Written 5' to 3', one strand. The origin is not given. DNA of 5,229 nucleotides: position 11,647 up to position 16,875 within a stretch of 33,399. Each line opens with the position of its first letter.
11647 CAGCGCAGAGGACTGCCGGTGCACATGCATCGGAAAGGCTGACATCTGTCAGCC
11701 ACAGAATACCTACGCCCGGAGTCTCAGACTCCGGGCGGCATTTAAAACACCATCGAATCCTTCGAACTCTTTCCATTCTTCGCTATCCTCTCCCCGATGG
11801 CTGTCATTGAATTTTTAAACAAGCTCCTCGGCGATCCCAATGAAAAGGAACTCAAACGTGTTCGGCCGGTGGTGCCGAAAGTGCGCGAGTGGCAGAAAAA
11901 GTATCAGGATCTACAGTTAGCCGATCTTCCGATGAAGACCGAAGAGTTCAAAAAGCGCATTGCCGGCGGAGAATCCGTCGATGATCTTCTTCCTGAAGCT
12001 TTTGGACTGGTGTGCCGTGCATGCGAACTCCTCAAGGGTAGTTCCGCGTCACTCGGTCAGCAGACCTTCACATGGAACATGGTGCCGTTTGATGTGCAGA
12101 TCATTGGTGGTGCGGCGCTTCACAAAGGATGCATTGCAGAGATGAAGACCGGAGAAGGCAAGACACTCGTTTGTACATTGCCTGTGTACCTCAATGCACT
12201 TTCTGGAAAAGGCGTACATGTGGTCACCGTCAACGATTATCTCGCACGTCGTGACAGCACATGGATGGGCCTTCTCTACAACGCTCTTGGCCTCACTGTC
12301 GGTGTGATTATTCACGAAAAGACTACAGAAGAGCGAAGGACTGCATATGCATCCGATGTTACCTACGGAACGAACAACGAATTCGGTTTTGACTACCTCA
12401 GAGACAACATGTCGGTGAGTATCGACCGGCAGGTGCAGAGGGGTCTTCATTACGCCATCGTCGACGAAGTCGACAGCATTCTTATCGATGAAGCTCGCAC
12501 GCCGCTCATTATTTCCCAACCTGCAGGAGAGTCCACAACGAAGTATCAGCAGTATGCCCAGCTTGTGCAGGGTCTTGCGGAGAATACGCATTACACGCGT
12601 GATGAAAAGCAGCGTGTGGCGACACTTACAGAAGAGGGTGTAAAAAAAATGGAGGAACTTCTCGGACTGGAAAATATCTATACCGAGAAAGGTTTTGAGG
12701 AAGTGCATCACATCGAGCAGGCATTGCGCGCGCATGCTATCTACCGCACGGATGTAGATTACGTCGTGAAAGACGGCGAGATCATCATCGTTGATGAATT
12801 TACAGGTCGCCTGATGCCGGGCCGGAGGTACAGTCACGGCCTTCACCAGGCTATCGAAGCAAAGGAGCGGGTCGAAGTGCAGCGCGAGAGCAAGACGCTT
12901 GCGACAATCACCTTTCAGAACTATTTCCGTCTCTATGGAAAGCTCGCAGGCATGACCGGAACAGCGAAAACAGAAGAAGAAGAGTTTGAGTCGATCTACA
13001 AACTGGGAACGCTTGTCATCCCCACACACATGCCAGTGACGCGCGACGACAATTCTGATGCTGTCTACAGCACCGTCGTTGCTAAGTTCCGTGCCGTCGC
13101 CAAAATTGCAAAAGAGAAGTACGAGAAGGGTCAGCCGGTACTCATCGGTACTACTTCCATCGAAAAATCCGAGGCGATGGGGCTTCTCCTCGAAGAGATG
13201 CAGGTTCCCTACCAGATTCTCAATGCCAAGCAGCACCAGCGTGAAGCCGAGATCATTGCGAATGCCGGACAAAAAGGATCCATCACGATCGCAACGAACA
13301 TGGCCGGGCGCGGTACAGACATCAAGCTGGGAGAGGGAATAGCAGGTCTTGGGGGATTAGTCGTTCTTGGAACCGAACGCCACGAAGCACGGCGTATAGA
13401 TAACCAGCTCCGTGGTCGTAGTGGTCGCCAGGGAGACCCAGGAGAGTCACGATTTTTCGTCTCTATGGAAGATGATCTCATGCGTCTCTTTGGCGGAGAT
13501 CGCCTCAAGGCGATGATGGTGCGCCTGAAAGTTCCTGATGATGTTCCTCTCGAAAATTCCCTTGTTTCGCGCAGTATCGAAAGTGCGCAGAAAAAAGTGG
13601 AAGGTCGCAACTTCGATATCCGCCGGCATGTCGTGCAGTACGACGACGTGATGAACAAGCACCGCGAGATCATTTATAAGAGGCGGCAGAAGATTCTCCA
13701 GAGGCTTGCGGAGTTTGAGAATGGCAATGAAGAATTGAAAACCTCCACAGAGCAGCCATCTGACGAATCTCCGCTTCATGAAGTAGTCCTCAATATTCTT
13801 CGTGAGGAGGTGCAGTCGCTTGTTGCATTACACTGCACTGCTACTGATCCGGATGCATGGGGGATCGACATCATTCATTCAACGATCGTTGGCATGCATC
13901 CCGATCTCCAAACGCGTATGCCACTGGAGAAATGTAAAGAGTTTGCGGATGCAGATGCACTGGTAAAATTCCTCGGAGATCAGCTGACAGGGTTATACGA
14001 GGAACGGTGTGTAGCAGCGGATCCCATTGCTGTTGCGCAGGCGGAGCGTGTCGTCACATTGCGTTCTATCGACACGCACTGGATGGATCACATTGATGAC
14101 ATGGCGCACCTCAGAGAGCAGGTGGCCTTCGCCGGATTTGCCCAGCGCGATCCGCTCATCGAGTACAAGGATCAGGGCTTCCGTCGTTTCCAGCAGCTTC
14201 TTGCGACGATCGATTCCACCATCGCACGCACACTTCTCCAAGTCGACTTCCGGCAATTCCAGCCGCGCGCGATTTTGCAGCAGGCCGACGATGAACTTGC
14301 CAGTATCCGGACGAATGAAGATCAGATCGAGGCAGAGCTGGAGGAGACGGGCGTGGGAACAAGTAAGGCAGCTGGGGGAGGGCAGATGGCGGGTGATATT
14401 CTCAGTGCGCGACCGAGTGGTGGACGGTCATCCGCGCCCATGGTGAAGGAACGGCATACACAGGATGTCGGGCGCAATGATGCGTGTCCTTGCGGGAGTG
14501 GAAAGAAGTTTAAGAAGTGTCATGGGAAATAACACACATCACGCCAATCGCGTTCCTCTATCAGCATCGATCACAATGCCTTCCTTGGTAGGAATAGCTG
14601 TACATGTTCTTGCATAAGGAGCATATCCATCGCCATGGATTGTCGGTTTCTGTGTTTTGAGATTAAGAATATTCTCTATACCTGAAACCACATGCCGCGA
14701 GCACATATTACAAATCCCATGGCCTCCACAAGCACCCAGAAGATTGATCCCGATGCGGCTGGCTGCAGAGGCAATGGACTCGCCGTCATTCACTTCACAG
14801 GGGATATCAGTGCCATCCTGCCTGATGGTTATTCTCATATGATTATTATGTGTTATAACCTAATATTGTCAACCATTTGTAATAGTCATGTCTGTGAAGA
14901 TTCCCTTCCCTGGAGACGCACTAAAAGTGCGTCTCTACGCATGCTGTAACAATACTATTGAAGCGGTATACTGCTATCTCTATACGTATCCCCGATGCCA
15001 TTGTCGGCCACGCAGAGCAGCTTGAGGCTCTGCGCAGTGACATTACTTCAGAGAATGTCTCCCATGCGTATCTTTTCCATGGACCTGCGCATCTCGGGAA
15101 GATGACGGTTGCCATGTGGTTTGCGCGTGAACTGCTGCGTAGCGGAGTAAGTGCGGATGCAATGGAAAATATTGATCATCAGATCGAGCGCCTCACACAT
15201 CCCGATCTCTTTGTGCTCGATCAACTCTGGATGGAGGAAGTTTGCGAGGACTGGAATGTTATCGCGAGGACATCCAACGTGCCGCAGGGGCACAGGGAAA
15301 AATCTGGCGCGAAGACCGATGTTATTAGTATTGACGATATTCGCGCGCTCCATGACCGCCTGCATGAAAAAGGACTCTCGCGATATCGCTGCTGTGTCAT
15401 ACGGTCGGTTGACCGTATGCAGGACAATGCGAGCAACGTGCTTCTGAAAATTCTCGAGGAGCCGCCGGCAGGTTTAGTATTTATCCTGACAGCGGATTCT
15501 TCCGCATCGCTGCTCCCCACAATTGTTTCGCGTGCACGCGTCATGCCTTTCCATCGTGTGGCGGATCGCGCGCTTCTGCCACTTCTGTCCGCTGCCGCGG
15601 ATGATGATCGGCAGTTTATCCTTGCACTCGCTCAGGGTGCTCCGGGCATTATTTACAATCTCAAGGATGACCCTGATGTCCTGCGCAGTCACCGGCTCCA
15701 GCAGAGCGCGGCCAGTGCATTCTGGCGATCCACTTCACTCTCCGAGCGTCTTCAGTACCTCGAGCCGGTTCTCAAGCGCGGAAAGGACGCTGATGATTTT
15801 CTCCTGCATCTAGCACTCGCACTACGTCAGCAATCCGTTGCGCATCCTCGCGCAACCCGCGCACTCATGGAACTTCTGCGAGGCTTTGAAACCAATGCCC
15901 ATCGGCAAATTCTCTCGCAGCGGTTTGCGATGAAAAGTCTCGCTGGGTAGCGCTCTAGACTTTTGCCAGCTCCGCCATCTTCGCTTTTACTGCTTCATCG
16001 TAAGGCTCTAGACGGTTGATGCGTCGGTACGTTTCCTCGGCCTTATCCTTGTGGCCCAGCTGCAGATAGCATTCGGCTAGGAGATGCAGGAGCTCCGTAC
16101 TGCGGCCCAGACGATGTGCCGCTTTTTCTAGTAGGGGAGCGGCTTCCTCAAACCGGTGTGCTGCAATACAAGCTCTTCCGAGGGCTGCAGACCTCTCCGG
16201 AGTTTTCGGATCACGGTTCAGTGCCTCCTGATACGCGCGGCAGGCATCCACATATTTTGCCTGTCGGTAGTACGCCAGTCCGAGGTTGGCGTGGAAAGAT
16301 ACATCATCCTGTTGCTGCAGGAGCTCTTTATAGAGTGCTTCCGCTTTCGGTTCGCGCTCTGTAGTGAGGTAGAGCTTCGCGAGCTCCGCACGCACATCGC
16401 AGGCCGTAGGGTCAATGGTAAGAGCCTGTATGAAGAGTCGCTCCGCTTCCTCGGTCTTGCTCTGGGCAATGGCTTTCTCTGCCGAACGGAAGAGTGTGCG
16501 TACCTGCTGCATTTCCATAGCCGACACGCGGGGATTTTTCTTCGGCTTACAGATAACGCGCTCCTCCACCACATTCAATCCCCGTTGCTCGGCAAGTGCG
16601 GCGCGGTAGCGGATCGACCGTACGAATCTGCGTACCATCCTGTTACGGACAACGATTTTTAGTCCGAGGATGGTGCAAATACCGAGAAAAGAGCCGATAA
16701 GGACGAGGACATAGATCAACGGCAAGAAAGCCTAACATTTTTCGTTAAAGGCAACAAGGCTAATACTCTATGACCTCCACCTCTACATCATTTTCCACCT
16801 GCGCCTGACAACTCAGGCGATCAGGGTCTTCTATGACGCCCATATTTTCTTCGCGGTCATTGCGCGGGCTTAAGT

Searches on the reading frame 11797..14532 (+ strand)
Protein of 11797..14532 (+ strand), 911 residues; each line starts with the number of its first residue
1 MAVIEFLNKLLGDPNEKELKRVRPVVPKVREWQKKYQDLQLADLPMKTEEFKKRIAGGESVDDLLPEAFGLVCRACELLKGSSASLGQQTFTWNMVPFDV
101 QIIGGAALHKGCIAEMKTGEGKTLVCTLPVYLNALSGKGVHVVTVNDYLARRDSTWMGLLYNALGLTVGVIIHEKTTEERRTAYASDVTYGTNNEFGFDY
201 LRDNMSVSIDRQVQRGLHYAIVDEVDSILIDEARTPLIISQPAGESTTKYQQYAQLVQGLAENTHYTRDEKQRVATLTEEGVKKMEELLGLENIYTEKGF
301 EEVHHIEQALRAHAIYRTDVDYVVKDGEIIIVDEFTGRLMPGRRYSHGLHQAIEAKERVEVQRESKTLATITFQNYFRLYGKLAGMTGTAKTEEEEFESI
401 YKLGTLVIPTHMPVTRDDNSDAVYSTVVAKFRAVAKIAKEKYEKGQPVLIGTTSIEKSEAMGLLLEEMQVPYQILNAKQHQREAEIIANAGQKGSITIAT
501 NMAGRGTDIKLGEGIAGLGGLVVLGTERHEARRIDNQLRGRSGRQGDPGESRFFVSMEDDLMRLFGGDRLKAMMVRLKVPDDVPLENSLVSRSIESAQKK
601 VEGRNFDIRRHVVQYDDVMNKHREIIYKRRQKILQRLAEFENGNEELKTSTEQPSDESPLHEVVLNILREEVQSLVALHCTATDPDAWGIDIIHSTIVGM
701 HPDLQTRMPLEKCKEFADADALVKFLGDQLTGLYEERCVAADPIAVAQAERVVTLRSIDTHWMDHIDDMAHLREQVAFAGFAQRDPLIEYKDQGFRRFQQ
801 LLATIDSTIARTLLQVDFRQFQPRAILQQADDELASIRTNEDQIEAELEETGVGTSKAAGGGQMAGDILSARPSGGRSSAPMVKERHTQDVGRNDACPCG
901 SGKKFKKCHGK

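Call 68: list_cluster_members(proteins=[window:11797-14532:+, window:20242-21720:+, window:5211-6668:-, window:26698-31656:-])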
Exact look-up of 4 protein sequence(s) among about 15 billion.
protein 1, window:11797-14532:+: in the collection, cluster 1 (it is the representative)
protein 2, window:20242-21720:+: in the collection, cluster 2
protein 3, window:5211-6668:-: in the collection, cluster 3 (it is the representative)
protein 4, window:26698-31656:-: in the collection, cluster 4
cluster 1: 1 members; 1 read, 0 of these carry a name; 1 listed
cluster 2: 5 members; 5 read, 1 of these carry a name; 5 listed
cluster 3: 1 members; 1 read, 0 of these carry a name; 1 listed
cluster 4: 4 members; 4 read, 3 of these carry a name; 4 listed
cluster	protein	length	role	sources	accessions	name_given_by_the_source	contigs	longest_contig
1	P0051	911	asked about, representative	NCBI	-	-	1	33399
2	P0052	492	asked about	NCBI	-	-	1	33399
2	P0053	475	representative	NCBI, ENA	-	-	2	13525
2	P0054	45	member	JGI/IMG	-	hypothetical protein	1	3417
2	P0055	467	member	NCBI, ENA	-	-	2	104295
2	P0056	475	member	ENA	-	-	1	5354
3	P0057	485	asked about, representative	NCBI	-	-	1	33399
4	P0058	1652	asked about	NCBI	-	-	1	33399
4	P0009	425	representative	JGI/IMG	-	hypothetical protein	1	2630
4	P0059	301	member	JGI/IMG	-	hypothetical protein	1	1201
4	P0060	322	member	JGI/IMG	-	hypothetical protein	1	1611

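Call 80: search_protein_families(library=pfam, proteins=[window:11797-14532:+], max_evalue=0.00001)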
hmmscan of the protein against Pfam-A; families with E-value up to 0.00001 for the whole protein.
window:11797-14532:+ (911 aa): 5 families
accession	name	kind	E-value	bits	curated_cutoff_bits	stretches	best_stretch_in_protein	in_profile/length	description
PF07517.20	SecA_DEAD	-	1.1e-120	402.7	24.6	1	8-398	2-290/290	SecA DEAD-like domain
PF21090.3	P-loop_SecA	-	9.7e-73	244.6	27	2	413-513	1-101/205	SecA P-loop domain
PF07516.18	SecA_SW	-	9.6e-50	169.9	26.7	1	584-816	1-199/200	SecA Wing and Scaffold domain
PF01043.26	SecA_PP_bind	-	1e-41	142.4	23.5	1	246-354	2-110/110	SecA preprotein cross-linking domain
PF02810.21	SEC-C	-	1.2e-09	38.3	20.4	1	893-911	1-19/19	SEC-C motif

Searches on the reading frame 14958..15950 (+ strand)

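Call 80: search_protein_families(library=pfam, proteins=[window:14958-15950:+], max_evalue=0.00001)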
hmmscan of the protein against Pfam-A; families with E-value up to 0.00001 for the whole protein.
window:14958-15950:+ (330 aa): 1 family
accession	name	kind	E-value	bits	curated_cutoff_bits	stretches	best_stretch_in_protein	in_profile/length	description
PF13177.12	DNA_pol3_delta2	-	1.4e-34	119.8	27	1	18-200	2-159/161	DNA polymerase III, delta subunit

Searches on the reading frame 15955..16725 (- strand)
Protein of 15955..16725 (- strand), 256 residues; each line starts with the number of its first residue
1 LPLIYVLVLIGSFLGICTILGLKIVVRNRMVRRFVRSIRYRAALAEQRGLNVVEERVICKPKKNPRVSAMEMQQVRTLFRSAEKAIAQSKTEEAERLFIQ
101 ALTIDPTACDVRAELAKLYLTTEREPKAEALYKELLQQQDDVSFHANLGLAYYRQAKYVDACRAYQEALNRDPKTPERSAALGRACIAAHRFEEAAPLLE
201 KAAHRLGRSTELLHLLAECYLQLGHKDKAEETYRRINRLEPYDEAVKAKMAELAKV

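Call 84: search_protein_families(library=padloc, proteins=[window:15955-16725:-], max_evalue=0.01)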
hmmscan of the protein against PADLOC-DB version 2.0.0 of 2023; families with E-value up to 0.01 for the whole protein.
window:15955-16725:- (256 aa): 0 families

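Call 85: search_protein_families(library=ncbifam, proteins=[window:15955-16725:-], max_evalue=0.01)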
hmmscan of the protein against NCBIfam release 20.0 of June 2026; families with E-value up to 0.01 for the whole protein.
window:15955-16725:- (256 aa): 26 families (the best 25 are shown)
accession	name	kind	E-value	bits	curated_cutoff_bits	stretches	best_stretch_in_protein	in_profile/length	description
TIGR02917.1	PEP_TPR_lipo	equivalog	7.1e-16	57.3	312.2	1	74-246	634-806/899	XrtA/PEP-CTERM system TPR-repeat protein PrsT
NF040959.1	MamA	equivalog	4.7e-12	45.8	200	1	137-250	66-179/204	magnetosome protein MamA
TIGR02521.1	type_IV_pilW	equivalog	3.7e-11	43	154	2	85-137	145-197/234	type IV pilus biogenesis/stability protein PilW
NF033762.1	social_mot_Tgl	equivalog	4.7e-10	39.2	225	2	141-235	30-125/252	social motility TPR repeat lipoprotein Tgl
NF008757.0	PRK11788.1-5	equivalog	2.7e-09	36.7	363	2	80-141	185-246/388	lipopolysaccharide assembly protein LapB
NF052415.1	T3SS_chap_SctY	equivalog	2.9e-08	34.2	70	2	149-235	13-102/106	type III secretion apparatus assembly chaperone SctY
NF033920.0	C39_PA2778_fam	equivalog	4.4e-08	32.8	150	1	156-240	170-254/255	PA2778 family cysteine peptidase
NF033758.1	gliding_GltE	equivalog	5.7e-08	32.1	225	1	88-192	235-337/411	adventurous gliding motility TPR repeat lipoprotein GltE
NF008520.0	PRK11447.1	equivalog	6e-08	30.9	858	1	130-238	590-699/1157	cellulose synthase complex outer membrane protein BcsC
TIGR02552.1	LcrH_SycD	equivalog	6.4e-08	32.4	104.8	1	139-209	49-119/136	SycD/LcrH family type III secretion system chaperone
NF008756.0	PRK11788.1-4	equivalog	8.2e-08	31.7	474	1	156-239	194-278/389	lipopolysaccharide assembly protein LapB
TIGR00540.1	TPR_hemY_coli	hypoth_equivalog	1.7e-07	30.3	142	1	111-234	263-383/385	heme biosynthesis-associated TPR protein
TIGR02795.1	tol_pal_ybgF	equivalog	3.1e-07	31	90.1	1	148-190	45-87/119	tol-pal system protein YbgF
TIGR04510.1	mod_pep_cyc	subfamily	5.2e-06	25.2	400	1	63-241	387-567/814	putative peptide modification system cyclase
NF047371.1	FlcA_CTERM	equivalog_domain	6.5e-06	24.9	300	1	145-236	441-533/646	periplasmic flagellar collar protein FlcA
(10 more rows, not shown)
